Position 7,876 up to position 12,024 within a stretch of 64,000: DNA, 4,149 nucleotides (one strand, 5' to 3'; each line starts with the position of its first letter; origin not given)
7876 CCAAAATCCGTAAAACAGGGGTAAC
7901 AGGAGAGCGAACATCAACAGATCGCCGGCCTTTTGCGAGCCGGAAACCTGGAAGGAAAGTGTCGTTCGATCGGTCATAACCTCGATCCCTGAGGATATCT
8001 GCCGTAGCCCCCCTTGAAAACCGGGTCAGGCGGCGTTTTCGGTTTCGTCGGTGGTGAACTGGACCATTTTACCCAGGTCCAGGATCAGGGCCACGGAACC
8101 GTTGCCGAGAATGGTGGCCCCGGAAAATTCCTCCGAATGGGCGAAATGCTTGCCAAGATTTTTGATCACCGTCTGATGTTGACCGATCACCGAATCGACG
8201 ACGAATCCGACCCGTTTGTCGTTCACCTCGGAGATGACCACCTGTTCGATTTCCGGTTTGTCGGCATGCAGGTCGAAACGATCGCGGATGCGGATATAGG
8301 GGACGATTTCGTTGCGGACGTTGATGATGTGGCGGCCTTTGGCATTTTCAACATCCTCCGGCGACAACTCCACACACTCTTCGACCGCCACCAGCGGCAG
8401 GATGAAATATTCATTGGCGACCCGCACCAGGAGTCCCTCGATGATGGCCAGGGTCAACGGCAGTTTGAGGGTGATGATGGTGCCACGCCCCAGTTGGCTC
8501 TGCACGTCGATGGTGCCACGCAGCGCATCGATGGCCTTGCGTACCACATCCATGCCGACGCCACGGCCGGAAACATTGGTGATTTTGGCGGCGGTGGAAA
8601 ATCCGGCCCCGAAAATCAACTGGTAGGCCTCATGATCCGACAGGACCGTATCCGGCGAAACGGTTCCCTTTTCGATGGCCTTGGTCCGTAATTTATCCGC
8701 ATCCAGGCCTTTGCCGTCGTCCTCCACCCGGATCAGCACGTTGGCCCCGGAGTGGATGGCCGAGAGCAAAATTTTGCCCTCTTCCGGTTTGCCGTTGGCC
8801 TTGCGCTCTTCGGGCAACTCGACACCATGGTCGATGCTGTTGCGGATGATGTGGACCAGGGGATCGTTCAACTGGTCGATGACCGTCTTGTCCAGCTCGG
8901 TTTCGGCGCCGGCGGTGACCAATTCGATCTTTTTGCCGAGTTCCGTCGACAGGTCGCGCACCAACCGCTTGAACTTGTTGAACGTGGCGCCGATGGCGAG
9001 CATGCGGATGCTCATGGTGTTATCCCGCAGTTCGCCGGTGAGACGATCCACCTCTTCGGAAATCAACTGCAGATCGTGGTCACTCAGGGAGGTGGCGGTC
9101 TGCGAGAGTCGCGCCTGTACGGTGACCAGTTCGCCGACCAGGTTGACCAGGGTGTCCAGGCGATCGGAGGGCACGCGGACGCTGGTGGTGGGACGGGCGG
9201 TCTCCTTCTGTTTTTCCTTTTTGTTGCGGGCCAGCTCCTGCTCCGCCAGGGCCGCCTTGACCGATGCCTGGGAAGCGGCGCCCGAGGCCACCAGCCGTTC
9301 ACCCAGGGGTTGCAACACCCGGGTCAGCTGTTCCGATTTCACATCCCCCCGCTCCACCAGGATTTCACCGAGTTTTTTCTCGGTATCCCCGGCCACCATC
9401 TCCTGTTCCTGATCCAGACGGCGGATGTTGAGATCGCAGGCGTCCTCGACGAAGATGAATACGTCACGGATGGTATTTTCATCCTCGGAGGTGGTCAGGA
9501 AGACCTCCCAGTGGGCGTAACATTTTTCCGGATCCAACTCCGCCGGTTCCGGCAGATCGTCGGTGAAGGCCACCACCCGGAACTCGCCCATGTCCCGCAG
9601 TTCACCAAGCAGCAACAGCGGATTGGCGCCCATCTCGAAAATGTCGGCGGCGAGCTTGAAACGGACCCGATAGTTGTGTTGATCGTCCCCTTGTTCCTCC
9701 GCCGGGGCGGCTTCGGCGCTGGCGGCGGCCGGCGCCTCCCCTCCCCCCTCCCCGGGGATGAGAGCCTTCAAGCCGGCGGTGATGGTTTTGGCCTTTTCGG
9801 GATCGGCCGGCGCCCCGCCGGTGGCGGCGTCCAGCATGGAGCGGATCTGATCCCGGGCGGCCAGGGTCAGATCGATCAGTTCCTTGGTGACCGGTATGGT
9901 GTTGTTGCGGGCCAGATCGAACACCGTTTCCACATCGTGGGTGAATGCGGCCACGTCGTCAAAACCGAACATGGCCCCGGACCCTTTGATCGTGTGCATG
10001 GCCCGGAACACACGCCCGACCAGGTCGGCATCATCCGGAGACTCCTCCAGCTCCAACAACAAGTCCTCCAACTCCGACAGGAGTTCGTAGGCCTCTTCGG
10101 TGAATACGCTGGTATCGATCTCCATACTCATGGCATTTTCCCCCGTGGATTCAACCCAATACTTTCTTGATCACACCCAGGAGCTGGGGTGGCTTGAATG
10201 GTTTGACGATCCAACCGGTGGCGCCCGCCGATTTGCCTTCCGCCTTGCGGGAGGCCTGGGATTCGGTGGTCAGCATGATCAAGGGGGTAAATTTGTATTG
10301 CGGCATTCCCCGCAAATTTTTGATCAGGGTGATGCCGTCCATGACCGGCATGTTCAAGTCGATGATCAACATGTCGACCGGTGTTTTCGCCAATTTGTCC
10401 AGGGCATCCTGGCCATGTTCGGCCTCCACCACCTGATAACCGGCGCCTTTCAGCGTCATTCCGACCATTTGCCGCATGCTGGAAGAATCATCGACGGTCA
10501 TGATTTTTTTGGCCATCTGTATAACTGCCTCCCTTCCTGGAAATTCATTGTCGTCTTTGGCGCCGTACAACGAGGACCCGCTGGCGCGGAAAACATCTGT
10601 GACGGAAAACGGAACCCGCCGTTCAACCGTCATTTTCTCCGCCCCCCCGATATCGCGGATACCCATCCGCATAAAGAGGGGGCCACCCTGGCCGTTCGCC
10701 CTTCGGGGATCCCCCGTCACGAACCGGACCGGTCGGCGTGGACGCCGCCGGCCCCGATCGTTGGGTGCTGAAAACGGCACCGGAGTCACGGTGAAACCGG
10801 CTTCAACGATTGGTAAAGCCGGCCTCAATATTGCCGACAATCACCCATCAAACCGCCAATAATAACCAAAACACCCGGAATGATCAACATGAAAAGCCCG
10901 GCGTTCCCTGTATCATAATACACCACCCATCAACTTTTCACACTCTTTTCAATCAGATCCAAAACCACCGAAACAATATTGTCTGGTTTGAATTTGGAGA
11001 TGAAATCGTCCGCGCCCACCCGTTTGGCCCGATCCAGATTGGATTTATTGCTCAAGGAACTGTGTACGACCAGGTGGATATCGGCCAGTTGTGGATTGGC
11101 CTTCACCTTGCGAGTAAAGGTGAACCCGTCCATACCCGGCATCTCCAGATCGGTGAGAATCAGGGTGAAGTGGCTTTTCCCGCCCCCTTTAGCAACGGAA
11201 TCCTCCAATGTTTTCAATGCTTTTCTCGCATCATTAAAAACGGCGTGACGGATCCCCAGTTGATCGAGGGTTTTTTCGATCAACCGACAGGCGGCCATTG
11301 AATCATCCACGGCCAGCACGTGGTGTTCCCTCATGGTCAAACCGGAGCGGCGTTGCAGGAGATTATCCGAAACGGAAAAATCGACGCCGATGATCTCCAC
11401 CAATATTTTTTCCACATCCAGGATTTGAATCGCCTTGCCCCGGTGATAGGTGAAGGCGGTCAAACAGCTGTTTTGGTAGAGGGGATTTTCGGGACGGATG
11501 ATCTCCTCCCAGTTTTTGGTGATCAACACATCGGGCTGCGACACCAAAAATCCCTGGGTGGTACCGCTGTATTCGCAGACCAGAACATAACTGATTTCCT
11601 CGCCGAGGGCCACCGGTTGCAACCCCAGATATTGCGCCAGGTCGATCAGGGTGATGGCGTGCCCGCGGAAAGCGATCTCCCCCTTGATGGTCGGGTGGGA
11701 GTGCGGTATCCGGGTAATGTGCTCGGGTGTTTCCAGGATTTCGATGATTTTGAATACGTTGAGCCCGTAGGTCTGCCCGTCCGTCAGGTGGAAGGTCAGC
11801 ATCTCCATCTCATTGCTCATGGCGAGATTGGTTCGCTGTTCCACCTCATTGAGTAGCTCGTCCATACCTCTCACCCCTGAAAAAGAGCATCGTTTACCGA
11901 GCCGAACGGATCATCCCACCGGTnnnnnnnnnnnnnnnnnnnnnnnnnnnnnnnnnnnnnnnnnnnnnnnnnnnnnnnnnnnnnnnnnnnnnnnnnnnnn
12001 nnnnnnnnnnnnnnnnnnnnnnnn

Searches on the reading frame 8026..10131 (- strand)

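Call 20: search_protein_families(library=pfam, proteins=[window:8026-10131:-], max_evalue=0.001)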
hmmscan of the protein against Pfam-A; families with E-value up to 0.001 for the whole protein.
window:8026-10131:- (701 aa): 4 families
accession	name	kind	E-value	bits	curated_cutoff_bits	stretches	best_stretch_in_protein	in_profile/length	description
PF01584.24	CheW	-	3.9e-32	111.2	23.5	1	565-691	1-135/138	CheW-like domain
PF02518.31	HATPase_c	-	4.8e-19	69.3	26.4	1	423-560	4-110/111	Histidine kinase-, DNA gyrase B-, and HSP90-like ATPase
PF01627.28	Hpt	-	3.9e-16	59.5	24.6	1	9-103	5-81/84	Hpt domain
PF02895.20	H-kinase_dim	-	9.5e-14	52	23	1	316-375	2-68/68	Signal transducing histidine kinase, homodimeric domain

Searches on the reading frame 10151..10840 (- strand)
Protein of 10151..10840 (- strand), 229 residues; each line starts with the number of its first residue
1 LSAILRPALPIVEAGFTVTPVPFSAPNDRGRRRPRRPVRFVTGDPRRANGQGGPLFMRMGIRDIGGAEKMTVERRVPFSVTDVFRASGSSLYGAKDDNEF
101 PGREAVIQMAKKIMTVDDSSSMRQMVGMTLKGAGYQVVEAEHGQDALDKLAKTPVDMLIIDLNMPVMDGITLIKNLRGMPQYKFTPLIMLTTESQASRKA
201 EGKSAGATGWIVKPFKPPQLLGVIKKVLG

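Call 20: search_protein_families(library=pfam, proteins=[window:10151-10840:-], max_evalue=0.001)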
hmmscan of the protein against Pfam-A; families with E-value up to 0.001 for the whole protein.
window:10151-10840:- (229 aa): 1 family
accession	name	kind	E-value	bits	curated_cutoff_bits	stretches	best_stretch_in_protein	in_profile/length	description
PF00072.30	Response_reg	-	1.3e-25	90.2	30.2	1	113-224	1-110/111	Response regulator receiver domain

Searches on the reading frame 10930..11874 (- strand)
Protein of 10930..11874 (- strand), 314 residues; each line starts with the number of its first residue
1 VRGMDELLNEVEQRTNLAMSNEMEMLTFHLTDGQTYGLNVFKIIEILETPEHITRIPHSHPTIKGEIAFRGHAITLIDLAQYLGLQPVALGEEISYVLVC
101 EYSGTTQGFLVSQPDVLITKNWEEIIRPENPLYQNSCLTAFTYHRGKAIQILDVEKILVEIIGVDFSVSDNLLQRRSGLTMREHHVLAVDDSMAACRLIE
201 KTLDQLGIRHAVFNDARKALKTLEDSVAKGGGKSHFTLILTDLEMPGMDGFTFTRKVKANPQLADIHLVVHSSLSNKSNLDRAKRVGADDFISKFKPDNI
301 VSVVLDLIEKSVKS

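Call 20: search_protein_families(library=pfam, proteins=[window:10930-11874:-], max_evalue=0.001)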
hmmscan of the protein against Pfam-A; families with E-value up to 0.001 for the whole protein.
window:10930-11874:- (314 aa): 2 families
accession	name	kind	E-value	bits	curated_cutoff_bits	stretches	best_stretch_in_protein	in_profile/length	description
PF01584.24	CheW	-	9.7e-24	84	23.5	1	25-159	2-135/138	CheW-like domain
PF00072.30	Response_reg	-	3.2e-16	59.9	30.2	1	186-302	1-108/111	Response regulator receiver domain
